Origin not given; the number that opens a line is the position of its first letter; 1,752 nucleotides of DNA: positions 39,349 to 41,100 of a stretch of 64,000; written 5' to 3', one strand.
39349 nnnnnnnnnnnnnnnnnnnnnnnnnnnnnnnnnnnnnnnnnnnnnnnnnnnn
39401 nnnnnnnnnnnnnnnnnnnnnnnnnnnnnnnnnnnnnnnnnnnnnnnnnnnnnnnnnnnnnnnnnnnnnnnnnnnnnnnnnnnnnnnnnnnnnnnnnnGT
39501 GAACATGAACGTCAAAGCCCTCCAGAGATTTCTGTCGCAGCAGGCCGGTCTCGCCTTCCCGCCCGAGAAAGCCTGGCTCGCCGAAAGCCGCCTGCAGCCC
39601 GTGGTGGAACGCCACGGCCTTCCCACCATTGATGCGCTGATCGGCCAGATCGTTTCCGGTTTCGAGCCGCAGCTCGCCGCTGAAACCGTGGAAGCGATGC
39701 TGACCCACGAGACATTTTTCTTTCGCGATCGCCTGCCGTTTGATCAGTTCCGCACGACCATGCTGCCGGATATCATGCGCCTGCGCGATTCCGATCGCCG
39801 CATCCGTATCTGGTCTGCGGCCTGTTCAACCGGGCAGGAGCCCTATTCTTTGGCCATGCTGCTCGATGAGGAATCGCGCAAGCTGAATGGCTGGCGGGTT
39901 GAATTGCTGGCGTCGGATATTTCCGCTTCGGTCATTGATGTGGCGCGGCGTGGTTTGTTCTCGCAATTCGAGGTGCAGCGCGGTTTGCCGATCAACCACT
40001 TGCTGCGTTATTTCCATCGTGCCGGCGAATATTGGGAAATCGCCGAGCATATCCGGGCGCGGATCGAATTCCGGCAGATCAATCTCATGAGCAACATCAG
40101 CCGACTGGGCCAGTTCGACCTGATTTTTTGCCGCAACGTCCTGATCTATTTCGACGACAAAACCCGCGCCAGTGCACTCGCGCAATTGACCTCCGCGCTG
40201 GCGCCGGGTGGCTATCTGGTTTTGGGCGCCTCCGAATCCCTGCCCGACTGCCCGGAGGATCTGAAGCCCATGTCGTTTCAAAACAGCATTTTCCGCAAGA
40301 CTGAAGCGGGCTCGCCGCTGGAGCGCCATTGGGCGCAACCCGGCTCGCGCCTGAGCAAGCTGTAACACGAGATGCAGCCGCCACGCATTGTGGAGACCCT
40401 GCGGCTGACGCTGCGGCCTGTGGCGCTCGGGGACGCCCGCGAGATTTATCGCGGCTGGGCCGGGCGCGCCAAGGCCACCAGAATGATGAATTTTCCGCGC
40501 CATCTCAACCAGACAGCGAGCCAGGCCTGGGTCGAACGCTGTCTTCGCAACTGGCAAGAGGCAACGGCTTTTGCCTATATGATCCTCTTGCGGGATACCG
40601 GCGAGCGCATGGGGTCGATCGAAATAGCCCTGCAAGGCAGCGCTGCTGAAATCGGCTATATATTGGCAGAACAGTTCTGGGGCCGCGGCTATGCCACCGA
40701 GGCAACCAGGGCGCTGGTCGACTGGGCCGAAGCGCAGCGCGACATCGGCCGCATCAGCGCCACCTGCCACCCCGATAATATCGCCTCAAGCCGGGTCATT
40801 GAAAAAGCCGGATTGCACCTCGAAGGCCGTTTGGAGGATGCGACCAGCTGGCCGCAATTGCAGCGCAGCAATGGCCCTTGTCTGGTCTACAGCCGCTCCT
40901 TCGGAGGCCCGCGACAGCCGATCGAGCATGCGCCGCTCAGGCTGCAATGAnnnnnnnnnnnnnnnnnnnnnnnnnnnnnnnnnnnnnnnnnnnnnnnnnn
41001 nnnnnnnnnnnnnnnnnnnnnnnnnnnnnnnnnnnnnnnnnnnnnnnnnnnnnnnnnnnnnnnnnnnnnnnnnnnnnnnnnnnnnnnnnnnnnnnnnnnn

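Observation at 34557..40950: chpT sits directly upstream of, and co-oriented with, a receptor-less hybrid CheA-REC chemosensory cluster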

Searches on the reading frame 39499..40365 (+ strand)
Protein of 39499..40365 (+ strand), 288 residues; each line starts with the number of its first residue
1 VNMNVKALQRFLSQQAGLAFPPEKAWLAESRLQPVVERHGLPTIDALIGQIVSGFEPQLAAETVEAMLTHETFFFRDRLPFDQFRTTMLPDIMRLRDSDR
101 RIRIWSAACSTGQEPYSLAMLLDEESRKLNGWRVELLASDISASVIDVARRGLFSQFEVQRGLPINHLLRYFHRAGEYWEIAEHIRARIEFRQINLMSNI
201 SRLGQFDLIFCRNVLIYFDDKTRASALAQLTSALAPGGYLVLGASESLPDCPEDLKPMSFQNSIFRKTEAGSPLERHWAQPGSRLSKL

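Call 3: search_protein_families(library=pfam, proteins=[window:39499-40365:+])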
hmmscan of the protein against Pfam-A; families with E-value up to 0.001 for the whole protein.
window:39499-40365:+ (288 aa): 7 families
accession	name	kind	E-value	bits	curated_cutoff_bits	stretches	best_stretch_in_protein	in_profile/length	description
PF01739.24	CheR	-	9.7e-58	195.3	27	1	71-261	2-192/195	CheR methyltransferase, SAM binding domain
PF08242.18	Methyltransf_12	-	6.7e-07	30.4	30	1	187-240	49-98/98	Methyltransferase domain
PF13649.12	Methyltransf_25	-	1.8e-06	28.9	27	1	186-238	45-97/97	Methyltransferase domain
PF03705.20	CheR_N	-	3.5e-05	23.8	27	1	7-51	5-49/53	CheR methyltransferase, all-alpha domain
PF08241.18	Methyltransf_11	-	0.0001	23.3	21.2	1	189-242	44-95/95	Methyltransferase domain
PF13489.12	Methyltransf_23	-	0.00026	21.2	27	1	135-242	46-116/164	Methyltransferase domain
PF13847.12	Methyltransf_31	-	0.00059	20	27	0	188-260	55-127/145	Methyltransferase domain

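Call 4: search_protein_families(library=ncbifam, proteins=[window:39499-40365:+])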
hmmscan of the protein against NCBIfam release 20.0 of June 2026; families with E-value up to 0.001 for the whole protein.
window:39499-40365:+ (288 aa): 4 families
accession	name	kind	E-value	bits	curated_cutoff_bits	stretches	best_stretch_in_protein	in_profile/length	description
NF007902.0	PRK10611.1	equivalog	4.2e-32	111.5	435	1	54-249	76-267/287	protein-glutamate O-methyltransferase CheR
TIGR04345.1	ovoA_Cterm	equivalog_domain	9.5e-06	25.3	170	1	101-244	42-171/242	putative 4-mercaptohistidine N1-methyltransferase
NF041650.1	nod_mtase_NodS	equivalog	0.00035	20.3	300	1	198-246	94-143/190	nodulation methyltransferase NodS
TIGR02021.1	BchM-ChlM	equivalog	0.00039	19.9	158.9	0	185-233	101-146/218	magnesium protoporphyrin IX methyltransferase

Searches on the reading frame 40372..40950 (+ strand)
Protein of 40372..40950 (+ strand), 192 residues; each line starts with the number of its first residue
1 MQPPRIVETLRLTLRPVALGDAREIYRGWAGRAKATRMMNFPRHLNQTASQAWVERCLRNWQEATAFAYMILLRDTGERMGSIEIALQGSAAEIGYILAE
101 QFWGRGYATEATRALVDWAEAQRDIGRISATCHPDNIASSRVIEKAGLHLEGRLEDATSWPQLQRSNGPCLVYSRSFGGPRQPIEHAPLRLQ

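Call 3: search_protein_families(library=pfam, proteins=[window:40372-40950:+])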
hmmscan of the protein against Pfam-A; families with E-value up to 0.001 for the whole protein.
window:40372-40950:+ (192 aa): 2 families
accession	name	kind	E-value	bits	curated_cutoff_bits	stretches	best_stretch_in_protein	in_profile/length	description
PF13302.13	Acetyltransf_3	-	8.1e-33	114.5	25.4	1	11-148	1-137/138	Acetyltransferase (GNAT) domain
PF00583.31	Acetyltransf_1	-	3.7e-11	43.7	20.7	1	51-147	14-115/116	Acetyltransferase (GNAT) family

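Call 4: search_protein_families(library=ncbifam, proteins=[window:40372-40950:+])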
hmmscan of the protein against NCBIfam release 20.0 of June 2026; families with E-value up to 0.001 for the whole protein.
window:40372-40950:+ (192 aa): 7 families
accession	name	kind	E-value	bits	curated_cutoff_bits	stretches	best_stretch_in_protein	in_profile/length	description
NF007539.0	PRK10151.1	equivalog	3.3e-09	36.6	184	1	54-157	55-159/179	50S ribosomal protein L7/L12-serine acetyltransferase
NF000485.1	TlmB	exception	1.3e-07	31.2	625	1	39-165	32-156/292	bleomycin family antibiotic N-acetyltransferase TlmB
NF008072.0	PRK10809.1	equivalog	1.7e-06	27.9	190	1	62-154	71-167/194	ribosomal protein S5-alanine N-acetyltransferase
NF040702.1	ileS_w_GNAT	exception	5e-06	24.4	1999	1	4-153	279-422/1100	isoleucine--tRNA ligase, N-acetyltransferase domain-containing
NF033472.1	AAC_2p_IIb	exception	2.6e-05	23.6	390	1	88-152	160-222/228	kasugamycin N-acetyltransferase AAC(2')-IIb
NF000483.1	BlmB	exception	0.0001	21.8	625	1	9-155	14-156/301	bleomycin family antibiotic N-acetyltransferase BlmB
NF000100.2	AAC_2p_IIa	exception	0.0005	19.5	510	1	86-152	168-232/238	kasugamycin N-acetyltransferase AAC(2')-IIa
